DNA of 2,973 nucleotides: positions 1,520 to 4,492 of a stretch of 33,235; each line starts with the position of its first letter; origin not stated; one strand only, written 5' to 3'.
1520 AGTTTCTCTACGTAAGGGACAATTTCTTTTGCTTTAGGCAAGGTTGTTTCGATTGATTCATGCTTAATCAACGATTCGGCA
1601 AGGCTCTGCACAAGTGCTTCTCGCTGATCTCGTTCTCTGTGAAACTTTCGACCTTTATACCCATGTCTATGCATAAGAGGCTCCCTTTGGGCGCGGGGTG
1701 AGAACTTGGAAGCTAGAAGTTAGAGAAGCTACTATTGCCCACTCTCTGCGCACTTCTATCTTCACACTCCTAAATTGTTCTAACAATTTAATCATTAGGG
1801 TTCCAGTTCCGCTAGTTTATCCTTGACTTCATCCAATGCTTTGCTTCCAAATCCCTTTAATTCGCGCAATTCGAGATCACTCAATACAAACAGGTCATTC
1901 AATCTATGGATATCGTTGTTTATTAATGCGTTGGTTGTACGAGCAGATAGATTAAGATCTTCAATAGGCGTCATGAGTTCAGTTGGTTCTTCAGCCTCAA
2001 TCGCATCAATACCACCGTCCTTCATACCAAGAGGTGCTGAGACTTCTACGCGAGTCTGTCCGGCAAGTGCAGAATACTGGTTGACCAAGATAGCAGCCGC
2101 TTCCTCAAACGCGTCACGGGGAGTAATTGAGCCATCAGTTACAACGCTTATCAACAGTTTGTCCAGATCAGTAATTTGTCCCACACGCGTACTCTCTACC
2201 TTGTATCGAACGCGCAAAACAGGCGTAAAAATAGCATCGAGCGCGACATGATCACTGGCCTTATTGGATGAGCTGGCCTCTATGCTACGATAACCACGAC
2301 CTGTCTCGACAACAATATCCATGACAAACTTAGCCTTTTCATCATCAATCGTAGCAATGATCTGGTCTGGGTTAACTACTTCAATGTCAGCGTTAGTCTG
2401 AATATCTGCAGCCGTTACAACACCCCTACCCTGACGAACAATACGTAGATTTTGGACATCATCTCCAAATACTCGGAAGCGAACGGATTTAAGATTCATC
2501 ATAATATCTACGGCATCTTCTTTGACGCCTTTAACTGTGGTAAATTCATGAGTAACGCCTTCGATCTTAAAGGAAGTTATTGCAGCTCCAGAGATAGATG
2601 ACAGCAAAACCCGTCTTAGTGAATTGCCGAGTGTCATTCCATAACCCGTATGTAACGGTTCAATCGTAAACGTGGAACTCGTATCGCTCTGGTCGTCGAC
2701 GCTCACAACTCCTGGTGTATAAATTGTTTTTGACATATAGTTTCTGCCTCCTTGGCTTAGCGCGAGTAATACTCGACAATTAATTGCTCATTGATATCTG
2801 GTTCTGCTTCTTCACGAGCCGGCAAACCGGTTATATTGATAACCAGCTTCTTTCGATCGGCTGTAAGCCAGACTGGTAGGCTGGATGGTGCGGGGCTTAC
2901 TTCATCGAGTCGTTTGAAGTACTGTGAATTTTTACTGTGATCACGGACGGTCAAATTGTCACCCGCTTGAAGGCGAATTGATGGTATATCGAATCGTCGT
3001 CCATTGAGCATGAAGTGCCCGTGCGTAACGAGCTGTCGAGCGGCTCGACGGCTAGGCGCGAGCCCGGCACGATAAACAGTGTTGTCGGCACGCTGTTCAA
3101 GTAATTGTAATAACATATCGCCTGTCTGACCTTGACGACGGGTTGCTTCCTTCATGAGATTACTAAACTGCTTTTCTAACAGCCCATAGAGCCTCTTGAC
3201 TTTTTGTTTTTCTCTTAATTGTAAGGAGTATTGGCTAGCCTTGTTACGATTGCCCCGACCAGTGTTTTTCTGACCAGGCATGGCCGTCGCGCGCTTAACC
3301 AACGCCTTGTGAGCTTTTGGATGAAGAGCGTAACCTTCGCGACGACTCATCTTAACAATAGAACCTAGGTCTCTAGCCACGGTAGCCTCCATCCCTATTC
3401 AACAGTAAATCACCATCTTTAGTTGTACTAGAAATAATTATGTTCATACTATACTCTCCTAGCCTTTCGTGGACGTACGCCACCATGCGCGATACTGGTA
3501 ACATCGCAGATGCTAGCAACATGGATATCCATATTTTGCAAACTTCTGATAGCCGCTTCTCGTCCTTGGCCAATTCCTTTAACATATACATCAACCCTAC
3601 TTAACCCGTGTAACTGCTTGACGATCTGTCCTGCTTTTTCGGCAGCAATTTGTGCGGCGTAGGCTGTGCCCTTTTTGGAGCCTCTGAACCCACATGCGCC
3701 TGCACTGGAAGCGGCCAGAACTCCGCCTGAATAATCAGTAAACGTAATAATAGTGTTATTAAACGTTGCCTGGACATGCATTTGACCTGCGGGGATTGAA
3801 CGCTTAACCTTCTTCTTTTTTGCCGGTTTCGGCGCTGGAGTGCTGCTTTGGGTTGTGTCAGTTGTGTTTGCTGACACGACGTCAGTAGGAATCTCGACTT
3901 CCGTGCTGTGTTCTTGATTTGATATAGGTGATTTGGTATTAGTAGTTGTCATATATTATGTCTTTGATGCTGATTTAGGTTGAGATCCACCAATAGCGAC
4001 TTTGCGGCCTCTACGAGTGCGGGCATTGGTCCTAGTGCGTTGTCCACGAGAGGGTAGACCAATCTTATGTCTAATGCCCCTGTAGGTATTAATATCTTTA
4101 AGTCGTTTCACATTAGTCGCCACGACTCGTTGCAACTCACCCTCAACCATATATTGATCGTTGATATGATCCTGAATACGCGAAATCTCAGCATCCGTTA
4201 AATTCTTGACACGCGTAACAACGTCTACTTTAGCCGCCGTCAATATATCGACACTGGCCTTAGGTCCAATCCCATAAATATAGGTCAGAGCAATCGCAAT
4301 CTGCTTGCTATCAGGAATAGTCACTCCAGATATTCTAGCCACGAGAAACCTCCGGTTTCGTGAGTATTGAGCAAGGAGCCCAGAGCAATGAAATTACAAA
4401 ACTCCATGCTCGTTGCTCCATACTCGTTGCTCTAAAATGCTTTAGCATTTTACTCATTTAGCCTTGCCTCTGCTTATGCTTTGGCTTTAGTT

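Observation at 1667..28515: Stop-to-start relay sORFs tile almost every long intercistronic spacer of the RNAP/ribosomal-protein supercluster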

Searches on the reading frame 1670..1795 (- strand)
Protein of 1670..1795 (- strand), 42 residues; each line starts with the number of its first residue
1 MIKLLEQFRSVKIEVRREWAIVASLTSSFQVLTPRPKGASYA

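Call 37: find_homologous_proteins(query=window:1670-1795:-, max_evalue=0.01)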
Query seq(42 aa) (42 aa): 1 proteins with E <= 0.01 among 1 candidates.
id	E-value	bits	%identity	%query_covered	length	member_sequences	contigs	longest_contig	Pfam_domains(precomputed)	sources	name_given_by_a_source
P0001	1.5e-18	81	100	100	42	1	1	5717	-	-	-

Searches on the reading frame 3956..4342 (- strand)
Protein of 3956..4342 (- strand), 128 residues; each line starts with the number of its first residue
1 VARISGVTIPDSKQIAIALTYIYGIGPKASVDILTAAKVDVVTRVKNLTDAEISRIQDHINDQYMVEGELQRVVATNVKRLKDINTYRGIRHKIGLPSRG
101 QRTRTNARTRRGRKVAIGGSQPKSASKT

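Call 46: find_encoding_contigs(protein=window:3956-4342:-, flank=10000, max_places=10)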
Protein window:3956-4342:- (128 aa): 5 contigs read that carry it; 5 places shown.
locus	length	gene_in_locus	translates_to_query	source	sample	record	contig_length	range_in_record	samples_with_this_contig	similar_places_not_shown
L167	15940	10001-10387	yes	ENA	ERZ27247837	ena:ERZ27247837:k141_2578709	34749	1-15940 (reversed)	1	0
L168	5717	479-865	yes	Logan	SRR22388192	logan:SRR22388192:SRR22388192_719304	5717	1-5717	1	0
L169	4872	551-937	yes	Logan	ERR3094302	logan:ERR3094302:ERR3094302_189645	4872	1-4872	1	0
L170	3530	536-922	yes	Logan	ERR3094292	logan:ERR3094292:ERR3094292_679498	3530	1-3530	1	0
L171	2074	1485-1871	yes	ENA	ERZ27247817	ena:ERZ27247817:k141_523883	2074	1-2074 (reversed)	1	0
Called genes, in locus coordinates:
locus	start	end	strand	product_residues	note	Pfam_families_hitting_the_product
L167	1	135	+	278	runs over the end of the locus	PF00181:Ribosomal_L2_N, PF03947:Ribosomal_L2_C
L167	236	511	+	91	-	PF00203:Ribosomal_S19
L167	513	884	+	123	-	PF00237:Ribosomal_L22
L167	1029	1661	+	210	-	PF07650:KH_2, PF00189:Ribosomal_S3_C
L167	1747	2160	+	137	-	PF00252:Ribosomal_L16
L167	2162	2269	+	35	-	-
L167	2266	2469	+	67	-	PF00831:Ribosomal_L29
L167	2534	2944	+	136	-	PF00366:Ribosomal_S17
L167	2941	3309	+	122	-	PF00238:Ribosomal_L14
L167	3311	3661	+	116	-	PF00467:KOW, PF17136:ribosomal_L24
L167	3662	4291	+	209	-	PF00281:Ribosomal_L5, PF00673:Ribosomal_L5_C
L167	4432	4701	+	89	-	PF00253:Ribosomal_S14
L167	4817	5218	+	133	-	PF00410:Ribosomal_S8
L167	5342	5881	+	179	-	PF00347:Ribosomal_L6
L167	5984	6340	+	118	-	PF00861:Ribosomal_L18p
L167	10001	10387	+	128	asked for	PF00416:Ribosomal_S13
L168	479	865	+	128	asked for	PF00416:Ribosomal_S13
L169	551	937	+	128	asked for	PF00416:Ribosomal_S13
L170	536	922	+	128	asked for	PF00416:Ribosomal_S13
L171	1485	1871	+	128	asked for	PF00416:Ribosomal_S13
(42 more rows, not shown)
